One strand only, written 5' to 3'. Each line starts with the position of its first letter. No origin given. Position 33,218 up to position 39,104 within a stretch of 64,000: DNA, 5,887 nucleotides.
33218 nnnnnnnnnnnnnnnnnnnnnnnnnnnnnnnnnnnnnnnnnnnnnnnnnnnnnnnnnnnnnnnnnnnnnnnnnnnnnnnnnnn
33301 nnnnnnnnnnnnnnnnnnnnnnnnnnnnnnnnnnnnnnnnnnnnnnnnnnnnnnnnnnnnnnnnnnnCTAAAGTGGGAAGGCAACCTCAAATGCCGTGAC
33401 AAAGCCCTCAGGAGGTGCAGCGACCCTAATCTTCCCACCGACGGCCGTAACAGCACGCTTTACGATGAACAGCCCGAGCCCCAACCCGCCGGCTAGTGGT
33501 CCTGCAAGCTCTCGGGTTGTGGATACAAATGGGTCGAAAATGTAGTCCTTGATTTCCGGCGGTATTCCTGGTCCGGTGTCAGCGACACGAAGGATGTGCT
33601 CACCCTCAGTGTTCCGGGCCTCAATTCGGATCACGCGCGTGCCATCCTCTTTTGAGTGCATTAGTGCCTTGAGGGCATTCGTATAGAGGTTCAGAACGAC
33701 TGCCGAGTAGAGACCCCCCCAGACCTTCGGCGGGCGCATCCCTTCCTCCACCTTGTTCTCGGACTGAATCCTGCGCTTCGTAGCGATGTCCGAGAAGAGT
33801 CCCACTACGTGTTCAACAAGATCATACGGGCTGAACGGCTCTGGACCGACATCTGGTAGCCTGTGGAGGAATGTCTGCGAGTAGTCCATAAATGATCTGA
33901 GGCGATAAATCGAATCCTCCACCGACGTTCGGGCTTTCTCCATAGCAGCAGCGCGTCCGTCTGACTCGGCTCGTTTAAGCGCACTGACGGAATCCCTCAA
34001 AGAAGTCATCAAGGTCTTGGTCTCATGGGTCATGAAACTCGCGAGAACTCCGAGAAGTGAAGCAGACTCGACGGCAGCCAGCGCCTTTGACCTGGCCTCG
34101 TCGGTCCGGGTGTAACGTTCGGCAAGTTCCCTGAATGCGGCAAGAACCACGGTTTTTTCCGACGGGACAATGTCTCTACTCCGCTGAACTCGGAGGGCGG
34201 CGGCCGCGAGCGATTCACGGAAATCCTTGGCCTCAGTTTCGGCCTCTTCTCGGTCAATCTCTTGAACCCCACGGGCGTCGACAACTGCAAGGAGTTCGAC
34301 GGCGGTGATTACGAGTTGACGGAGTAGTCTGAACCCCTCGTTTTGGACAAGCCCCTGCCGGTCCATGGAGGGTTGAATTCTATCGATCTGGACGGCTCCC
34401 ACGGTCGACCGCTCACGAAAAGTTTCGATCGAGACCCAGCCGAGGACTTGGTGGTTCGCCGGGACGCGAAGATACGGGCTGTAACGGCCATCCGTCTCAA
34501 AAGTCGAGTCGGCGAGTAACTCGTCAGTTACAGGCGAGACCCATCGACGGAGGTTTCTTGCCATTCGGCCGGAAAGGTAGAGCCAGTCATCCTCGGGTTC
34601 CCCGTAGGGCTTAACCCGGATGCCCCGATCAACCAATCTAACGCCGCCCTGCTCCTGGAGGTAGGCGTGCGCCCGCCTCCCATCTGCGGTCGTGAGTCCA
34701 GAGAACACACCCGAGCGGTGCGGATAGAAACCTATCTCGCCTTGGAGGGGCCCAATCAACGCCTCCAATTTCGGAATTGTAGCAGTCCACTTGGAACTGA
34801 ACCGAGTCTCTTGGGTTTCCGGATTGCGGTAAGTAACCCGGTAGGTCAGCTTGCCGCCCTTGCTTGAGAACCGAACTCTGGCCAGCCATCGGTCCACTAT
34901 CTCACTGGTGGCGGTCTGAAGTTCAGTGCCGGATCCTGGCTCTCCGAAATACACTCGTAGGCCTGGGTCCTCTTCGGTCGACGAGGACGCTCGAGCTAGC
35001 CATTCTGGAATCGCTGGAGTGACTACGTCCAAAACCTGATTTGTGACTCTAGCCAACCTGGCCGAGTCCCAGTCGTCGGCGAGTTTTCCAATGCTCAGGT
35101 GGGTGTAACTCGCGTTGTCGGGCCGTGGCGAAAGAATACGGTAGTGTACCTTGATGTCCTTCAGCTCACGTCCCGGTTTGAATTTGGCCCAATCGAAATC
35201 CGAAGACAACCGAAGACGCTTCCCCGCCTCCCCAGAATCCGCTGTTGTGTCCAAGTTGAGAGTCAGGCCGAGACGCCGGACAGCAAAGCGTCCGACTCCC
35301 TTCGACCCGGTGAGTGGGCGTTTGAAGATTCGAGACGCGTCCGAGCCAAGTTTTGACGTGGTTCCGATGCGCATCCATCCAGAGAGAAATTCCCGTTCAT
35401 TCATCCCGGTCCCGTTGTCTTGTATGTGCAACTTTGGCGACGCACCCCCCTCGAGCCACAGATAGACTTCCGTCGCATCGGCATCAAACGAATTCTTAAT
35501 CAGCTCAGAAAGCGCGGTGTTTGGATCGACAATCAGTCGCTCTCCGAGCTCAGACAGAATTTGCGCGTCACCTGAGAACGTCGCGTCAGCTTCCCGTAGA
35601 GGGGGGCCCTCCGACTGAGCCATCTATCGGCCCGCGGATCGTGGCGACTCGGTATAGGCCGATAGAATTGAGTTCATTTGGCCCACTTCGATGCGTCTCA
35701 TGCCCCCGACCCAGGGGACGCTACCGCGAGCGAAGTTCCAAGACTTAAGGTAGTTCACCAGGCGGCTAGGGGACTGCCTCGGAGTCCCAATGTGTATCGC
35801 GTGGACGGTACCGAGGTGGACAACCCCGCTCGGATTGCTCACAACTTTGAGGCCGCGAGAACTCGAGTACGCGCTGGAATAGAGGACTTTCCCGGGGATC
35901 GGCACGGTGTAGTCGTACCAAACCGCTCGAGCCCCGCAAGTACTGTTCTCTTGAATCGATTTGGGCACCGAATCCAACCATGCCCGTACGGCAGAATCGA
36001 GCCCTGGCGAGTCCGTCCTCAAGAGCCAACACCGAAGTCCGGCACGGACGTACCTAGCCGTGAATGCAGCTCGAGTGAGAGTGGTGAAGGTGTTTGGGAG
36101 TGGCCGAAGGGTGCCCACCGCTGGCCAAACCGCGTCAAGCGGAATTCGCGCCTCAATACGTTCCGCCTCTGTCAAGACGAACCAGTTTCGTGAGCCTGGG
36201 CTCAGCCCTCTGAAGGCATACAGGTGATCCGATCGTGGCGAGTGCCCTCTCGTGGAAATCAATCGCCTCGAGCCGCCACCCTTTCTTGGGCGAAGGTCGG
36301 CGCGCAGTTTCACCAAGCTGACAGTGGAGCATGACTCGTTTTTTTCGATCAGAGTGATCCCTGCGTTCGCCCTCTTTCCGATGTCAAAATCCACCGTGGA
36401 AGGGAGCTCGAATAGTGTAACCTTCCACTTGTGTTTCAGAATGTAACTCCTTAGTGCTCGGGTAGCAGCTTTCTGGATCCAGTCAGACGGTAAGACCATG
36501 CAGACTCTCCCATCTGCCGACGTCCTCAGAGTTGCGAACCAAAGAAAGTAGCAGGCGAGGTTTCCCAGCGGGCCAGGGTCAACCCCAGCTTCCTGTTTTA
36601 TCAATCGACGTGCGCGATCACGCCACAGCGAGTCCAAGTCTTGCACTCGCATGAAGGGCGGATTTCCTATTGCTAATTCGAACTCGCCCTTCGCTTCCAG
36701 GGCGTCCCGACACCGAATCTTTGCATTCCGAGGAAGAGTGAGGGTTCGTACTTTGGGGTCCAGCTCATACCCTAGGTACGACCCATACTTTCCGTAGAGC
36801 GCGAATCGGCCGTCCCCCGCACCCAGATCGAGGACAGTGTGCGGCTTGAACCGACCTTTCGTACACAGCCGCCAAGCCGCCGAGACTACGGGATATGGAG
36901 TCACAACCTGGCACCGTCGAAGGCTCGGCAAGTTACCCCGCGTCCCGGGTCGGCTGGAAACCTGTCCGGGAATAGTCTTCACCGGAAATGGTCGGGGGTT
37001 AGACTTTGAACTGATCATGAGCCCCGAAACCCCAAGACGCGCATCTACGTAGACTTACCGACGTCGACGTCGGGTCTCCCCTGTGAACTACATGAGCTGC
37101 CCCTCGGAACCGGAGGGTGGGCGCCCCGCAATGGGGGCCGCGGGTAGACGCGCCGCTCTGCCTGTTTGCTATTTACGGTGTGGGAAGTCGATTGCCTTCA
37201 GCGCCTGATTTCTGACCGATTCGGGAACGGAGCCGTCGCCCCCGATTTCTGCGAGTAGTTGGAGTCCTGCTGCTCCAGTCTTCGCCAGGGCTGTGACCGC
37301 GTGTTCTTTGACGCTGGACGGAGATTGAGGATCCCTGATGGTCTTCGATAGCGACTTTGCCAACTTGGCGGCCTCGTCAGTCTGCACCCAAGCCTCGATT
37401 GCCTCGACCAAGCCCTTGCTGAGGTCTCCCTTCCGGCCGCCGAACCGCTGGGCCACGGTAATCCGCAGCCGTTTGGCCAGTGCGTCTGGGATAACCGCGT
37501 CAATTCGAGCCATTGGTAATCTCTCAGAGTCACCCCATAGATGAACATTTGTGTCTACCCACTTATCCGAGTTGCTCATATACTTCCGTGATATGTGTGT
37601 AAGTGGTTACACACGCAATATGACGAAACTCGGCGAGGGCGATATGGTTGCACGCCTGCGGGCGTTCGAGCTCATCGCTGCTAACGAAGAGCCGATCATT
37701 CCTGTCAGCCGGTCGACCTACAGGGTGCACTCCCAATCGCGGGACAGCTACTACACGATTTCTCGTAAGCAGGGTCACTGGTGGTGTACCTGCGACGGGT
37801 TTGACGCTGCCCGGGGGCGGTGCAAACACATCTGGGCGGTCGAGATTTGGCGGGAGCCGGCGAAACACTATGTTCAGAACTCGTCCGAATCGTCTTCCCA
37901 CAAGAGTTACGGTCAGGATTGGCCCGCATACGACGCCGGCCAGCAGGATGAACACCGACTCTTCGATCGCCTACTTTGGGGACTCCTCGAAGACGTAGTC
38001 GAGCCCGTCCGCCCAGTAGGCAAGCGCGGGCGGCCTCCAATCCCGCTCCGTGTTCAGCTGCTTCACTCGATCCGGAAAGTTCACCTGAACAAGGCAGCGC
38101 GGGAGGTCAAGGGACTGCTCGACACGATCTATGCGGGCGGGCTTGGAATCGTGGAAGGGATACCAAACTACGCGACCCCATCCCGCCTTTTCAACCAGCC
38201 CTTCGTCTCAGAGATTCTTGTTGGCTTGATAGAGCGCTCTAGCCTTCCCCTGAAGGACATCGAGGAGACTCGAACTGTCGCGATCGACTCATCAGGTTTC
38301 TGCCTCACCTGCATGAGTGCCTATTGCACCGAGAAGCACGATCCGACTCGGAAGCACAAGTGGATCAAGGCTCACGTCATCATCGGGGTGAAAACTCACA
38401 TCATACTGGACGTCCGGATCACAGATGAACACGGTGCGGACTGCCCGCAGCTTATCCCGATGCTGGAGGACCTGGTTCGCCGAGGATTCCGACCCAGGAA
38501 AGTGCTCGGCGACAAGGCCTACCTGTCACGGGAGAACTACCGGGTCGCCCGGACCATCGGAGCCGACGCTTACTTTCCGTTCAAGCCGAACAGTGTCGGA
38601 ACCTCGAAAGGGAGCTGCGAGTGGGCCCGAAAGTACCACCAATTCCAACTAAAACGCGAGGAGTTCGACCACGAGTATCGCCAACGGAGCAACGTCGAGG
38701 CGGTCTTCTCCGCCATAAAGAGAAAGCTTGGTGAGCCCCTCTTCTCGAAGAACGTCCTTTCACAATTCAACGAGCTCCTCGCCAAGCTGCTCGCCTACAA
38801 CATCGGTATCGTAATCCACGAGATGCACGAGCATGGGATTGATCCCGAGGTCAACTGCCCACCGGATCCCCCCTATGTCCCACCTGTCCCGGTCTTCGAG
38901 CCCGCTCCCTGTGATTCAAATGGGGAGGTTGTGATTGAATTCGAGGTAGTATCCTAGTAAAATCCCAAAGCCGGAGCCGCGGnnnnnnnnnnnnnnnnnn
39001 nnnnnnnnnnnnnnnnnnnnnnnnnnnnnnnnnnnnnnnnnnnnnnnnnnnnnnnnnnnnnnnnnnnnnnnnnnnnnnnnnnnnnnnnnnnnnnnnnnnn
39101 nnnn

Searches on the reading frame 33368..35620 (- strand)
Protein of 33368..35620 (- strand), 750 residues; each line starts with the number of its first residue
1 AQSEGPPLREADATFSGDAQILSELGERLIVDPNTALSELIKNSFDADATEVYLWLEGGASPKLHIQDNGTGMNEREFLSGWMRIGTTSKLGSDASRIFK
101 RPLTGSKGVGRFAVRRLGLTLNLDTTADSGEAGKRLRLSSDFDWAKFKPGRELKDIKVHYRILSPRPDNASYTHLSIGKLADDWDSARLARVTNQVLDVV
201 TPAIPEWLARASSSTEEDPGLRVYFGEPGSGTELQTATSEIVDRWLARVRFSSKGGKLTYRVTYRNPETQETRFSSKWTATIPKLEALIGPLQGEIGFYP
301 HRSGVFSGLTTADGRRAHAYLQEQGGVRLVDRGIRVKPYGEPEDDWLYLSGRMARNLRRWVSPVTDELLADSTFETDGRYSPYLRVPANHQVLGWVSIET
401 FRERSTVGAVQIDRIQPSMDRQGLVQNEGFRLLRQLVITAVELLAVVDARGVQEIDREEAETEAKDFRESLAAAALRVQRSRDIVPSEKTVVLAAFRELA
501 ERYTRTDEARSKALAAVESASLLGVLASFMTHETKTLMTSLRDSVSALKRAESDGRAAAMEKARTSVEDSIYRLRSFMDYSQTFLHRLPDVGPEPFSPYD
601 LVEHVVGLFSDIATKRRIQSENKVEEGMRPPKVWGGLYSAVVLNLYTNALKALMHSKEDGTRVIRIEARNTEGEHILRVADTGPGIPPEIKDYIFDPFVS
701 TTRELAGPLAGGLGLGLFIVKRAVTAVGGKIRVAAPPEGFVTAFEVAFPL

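Call 72: search_protein_families(library=pfam, proteins=[window:33368-35620:-], max_evalue=0.001)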
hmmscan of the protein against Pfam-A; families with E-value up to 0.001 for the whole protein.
window:33368-35620:- (750 aa): 2 families
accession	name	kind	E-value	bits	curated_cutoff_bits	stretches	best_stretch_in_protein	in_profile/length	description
PF02518.31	HATPase_c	-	1.4e-24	87.1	26.4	1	641-749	9-108/111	Histidine kinase-, DNA gyrase B-, and HSP90-like ATPase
PF13589.12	HATPase_c_3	-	3.6e-19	69.6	25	1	33-132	3-99/137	Histidine kinase-, DNA gyrase B-, and HSP90-like ATPase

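Call 73: search_protein_families(library=padloc, proteins=[window:33368-35620:-], max_evalue=0.001)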
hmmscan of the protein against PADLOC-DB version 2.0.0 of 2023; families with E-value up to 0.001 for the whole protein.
window:33368-35620:- (750 aa): 2 families
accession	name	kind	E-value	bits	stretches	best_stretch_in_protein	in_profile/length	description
PDLC03419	REase_II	-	4e-07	26.8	1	14-130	6-124/695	Type II restriction enzyme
PDLC03485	REase_II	-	4.5e-06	23.4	1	23-114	16-103/611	Type II restriction enzyme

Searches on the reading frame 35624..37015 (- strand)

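Call 72: search_protein_families(library=pfam, proteins=[window:35624-37015:-], max_evalue=0.001)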
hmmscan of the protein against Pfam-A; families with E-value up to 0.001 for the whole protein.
window:35624-37015:- (463 aa): 1 family
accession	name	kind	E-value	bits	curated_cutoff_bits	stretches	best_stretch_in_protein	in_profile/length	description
PF07669.17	Eco57I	-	3.9e-10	40.5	25.3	1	107-197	70-158/171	Eco57I restriction-modification methylase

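Call 73: search_protein_families(library=padloc, proteins=[window:35624-37015:-], max_evalue=0.001)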
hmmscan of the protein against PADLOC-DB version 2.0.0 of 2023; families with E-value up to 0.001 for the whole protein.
window:35624-37015:- (463 aa): 13 families
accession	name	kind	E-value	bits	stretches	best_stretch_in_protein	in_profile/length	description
PDLC03267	MTase_II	-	4.2e-14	50.3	1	108-238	103-231/539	Type II methyltransferase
PDLC03222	MTase_II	-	1.7e-08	31.5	1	33-232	131-345/602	Type II methyltransferase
PDLC03301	MTase_II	-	2.5e-08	30.9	1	98-199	151-253/604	Type II methyltransferase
PDLC04134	mad2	-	2.7e-08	31.1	1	39-227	275-447/492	mads_2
PDLC03315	MTase_II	-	2.7e-08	31.1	1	104-235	123-250/502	Type II methyltransferase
PDLC03335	MTase_II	-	7.7e-08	29.4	1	106-210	190-290/607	Type II methyltransferase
PDLC03227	MTase_II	-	1.8e-06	25.2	1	103-196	124-208/494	Type II methyltransferase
PDLC03282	MTase_II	-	2.2e-06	25.3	1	36-205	15-167/386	Type II methyltransferase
PDLC03612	REase_MTase_IIG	-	8.4e-05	18.9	1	112-211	807-901/1247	Type IIG restriction enzyme-methyltransferase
PDLC03338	MTase_II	-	0.0002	18.2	1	91-195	223-320/604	Type II methyltransferase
PDLC03313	MTase_II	-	0.00035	17.2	1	108-297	141-324/563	Type II methyltransferase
PDLC03248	MTase_II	-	0.00054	16.8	1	36-196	11-168/521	Type II methyltransferase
PDLC03347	MTase_II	-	0.00064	16.6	1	96-196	76-173/488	Type II methyltransferase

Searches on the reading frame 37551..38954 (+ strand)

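Call 72: search_protein_families(library=pfam, proteins=[window:37551-38954:+], max_evalue=0.001)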
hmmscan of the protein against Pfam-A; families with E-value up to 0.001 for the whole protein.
window:37551-38954:+ (468 aa): 2 families
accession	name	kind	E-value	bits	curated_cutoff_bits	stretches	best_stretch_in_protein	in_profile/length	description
PF01609.27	DDE_Tnp_1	-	2.7e-20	73.4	23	1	241-418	5-200/200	Transposase DDE domain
PF04434.22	SWIM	-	6.3e-05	22.9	19.6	1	76-98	12-34/38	SWIM zinc finger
